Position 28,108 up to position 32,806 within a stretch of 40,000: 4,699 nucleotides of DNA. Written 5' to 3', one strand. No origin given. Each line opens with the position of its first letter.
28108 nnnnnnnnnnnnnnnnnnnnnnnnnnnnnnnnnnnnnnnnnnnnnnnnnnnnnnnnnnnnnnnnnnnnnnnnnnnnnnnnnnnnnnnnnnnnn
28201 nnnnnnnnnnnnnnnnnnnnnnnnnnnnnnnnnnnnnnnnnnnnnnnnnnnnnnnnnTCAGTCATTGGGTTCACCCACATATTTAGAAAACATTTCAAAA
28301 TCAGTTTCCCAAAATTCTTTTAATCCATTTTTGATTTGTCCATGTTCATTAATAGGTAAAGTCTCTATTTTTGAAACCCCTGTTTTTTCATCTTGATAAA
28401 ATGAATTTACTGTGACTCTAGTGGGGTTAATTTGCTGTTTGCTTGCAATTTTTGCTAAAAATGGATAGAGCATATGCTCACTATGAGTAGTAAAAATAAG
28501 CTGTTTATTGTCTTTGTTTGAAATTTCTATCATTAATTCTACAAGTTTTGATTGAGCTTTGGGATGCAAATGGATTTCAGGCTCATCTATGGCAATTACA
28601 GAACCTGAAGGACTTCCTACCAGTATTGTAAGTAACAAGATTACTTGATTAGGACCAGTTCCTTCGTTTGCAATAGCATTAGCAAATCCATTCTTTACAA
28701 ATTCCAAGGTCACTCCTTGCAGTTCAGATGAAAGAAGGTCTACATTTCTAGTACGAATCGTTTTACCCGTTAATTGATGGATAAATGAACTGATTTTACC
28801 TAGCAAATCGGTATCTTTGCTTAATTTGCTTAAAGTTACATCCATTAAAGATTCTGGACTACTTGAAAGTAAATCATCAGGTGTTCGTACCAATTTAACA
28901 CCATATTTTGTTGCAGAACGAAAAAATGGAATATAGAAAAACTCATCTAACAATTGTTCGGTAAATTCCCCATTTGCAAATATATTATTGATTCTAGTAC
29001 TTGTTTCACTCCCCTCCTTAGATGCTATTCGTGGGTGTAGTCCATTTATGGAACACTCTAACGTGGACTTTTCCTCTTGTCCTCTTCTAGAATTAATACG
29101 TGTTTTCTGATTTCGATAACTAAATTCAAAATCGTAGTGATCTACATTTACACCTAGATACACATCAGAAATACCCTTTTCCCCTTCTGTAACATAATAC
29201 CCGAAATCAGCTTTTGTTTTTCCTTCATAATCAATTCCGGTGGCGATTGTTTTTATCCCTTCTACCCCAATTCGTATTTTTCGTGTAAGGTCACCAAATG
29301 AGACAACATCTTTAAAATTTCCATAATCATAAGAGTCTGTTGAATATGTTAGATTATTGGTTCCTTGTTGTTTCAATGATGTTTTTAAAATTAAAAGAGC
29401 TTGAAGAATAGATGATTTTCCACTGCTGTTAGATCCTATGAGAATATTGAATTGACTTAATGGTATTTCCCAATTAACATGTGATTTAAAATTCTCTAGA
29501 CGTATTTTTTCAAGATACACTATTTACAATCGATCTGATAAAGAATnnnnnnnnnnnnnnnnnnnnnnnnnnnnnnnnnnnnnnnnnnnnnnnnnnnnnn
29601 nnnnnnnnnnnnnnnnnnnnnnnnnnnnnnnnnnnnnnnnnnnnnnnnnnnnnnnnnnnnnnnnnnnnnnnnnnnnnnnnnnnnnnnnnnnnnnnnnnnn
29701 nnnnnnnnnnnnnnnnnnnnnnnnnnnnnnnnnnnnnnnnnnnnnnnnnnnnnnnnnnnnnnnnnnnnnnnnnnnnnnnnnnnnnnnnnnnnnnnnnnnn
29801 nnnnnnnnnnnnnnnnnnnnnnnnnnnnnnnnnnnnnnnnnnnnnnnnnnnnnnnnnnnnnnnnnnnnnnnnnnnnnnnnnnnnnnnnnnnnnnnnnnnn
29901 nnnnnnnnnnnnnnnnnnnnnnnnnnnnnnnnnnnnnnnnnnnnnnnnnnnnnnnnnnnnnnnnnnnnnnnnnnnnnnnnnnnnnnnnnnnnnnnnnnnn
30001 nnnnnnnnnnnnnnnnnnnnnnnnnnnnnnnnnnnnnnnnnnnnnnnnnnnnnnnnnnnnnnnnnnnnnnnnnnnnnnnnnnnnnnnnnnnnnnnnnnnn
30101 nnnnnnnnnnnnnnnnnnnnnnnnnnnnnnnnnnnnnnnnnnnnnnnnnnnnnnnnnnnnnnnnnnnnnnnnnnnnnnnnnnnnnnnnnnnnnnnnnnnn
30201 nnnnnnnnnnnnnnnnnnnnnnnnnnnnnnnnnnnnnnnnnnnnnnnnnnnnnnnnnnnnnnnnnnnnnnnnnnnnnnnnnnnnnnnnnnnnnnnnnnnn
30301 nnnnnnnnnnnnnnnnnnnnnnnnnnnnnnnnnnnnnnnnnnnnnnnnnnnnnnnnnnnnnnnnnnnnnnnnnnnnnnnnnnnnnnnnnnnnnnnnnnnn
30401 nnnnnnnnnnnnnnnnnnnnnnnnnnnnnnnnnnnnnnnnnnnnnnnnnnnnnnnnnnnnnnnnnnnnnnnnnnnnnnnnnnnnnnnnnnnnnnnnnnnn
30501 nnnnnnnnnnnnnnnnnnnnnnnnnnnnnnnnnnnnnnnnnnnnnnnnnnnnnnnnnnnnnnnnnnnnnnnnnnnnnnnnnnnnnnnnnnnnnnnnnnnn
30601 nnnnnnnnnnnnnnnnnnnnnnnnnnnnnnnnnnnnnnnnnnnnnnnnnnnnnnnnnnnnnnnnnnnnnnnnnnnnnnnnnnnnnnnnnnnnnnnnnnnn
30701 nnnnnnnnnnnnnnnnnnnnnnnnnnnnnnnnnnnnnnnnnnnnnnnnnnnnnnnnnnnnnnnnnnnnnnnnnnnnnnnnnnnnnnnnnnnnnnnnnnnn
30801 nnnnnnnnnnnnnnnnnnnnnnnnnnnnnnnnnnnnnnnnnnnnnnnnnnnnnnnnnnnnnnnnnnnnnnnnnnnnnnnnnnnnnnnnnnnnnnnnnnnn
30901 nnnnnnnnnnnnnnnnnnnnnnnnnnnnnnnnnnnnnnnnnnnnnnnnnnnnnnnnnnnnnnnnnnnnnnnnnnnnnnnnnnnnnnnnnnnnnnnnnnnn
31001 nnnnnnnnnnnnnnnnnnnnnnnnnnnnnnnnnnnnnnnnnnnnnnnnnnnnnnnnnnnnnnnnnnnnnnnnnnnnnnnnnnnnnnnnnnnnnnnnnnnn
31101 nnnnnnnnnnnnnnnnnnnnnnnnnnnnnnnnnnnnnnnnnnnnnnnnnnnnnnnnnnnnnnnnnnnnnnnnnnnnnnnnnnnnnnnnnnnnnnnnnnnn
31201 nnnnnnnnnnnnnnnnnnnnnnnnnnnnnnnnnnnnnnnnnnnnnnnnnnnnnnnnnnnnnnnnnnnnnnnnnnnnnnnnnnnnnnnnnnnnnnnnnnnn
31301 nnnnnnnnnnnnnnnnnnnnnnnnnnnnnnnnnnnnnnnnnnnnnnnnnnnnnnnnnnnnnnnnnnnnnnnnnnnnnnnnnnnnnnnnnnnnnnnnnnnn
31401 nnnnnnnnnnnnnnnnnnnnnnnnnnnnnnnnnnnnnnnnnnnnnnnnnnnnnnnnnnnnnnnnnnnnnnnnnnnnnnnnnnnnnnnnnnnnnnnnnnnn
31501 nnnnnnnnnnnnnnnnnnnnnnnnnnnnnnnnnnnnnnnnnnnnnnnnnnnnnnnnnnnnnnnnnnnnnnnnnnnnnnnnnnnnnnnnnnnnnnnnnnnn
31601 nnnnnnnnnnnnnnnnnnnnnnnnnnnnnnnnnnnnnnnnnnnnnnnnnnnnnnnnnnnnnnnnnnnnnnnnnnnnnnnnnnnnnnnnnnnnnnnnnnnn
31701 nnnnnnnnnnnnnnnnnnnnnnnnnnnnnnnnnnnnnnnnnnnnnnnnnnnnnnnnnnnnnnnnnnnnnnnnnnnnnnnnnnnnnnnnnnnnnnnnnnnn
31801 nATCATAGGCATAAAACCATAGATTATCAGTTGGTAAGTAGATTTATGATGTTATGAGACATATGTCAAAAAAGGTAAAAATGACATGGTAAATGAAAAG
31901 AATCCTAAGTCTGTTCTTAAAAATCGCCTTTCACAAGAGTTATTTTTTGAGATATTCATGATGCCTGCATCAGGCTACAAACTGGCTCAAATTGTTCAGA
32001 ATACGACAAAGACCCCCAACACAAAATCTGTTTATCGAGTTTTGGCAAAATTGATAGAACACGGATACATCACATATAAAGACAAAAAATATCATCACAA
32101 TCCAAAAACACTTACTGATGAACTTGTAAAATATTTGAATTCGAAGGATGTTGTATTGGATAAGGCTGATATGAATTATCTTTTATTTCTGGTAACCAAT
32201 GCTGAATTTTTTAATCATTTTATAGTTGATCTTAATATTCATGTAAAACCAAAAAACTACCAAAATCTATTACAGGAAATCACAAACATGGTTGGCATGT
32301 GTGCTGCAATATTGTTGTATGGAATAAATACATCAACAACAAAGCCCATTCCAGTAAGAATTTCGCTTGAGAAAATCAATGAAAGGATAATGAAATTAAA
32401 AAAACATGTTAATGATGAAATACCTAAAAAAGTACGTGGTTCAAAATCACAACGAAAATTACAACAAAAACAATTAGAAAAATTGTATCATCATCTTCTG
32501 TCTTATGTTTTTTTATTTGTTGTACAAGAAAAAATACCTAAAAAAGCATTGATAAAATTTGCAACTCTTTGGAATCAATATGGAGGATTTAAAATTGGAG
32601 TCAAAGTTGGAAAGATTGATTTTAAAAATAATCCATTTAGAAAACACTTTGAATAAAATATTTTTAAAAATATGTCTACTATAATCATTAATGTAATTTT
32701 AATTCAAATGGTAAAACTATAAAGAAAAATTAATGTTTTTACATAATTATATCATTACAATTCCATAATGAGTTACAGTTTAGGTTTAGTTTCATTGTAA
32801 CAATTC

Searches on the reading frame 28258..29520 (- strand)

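Call 6: search_protein_families(library=pfam, proteins=[window:28258-29520:-], max_evalue=0.01)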
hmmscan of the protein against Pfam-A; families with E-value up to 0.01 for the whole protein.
window:28258-29520:- (420 aa): 7 families
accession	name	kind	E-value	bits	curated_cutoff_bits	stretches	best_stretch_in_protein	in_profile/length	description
PF13175.12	AAA_15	-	4.7e-35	122.3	32.1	1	1-350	1-373/374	AAA ATPase domain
PF13304.12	AAA_21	-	1.5e-24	88.1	27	1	24-348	1-300/304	AAA domain, putative AbiEii toxin, Type IV TA system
PF02463.25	SMC_N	-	4e-10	39.9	40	1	2-60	1-67/220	RecF/RecN/SMC N terminal domain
PF11398.14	DUF2813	-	5e-07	29.9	21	1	1-45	1-45/372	Protein of unknown function (DUF2813)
PF13476.12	AAA_23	-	2.1e-06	29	27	1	5-131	1-87/201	AAA domain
PF13555.12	AAA_29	-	0.00059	20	27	1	11-55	12-55/61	P-loop containing region of AAA domain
PF13514.12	AAA_27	-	0.0037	17.3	22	1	1-61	1-65/206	AAA domain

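Call 72: search_protein_families(library=padloc, proteins=[window:28258-29520:-], max_evalue=0.01)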
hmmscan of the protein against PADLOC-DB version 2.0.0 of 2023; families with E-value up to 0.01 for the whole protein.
window:28258-29520:- (420 aa): 150 families (the best 25 are shown)
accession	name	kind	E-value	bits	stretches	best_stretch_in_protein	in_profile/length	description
PDLC03878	NsnB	-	1.1e-45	155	1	3-405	2-333/345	-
PDLC02979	AriA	-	4.9e-39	133.2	1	1-351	1-373/373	-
PDLC04148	HEC-03B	-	1.8e-35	120.9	2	280-406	313-436/458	-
PDLC04707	PDC-M55A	-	2.4e-30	103.9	1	1-409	1-404/421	-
PDLC02980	AriA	-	1.7e-24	85.3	1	24-349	1-301/304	-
PDLC02358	Old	-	6.2e-22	76.1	2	1-53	2-56/578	Old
PDLC04177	HEC-01A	-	5.7e-21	73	2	291-351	282-340/393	-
PDLC04175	HEC-01A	-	7.2e-21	72.6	2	292-354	255-315/363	-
PDLC04176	HEC-01A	-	2.6e-20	71.1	1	1-350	1-320/371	-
PDLC02915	ATPase-Toprim_I-B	-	1.2e-19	68.6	2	299-366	249-313/623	-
PDLC04135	mad3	-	2.9e-19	67.9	1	2-351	1-327/374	mads_3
PDLC04391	PDC-M07A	-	3.7e-19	67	2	3-53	2-52/412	-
PDLC00075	GajA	-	5.4e-19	66.1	2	265-372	227-333/536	AAA ATPase domain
PDLC02335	AbiLi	-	6.4e-19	66.2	1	3-362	50-246/326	AbiLi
PDLC04392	PDC-M07A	-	1.7e-18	64.9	1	3-352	2-352/432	-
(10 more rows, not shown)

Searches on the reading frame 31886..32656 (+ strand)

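Call 4: search_protein_families(library=pfam, proteins=[window:31886-32656:+], max_evalue=1)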
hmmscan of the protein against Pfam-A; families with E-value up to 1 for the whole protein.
window:31886-32656:+ (256 aa): 7 families
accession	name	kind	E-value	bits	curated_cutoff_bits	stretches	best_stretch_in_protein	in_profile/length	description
PF08820.15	DUF1803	-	0.0034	17.8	32.2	1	13-95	6-87/91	Domain of unknown function (DUF1803)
PF03551.20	PadR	-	0.0039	17.6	27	1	27-71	9-56/75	Transcriptional regulator PadR-like family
PF15574.11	Imm48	-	0.057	13.6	25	1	27-74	67-113/123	Immunity protein 48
PF15785.10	SMG1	-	0.065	12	27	1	80-255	78-254/612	Serine/threonine-protein kinase smg-1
PF09339.16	HTH_IclR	-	0.091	13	22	1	33-64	21-50/52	IclR helix-turn-helix domain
PF13463.12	HTH_27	-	0.11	13.2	22.2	1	32-69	20-60/68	Winged helix DNA-binding domain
PF13730.12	HTH_36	-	0.39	11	25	1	46-62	39-55/55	Helix-turn-helix domain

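Call 5: search_protein_families(library=padloc, proteins=[window:31886-32656:+], max_evalue=1)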
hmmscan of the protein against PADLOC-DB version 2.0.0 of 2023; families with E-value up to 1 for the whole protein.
window:31886-32656:+ (256 aa): 0 families

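Call 82: search_protein_families(library=ncbifam, proteins=[window:31886-32656:+], max_evalue=0.01)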
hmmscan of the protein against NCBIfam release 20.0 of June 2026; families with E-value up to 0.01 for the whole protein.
window:31886-32656:+ (256 aa): 0 families

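Call 88: search_protein_families(library=phrogs, proteins=[window:31886-32656:+], max_evalue=0.01)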
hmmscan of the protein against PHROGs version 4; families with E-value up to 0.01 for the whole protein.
window:31886-32656:+ (256 aa): 0 families
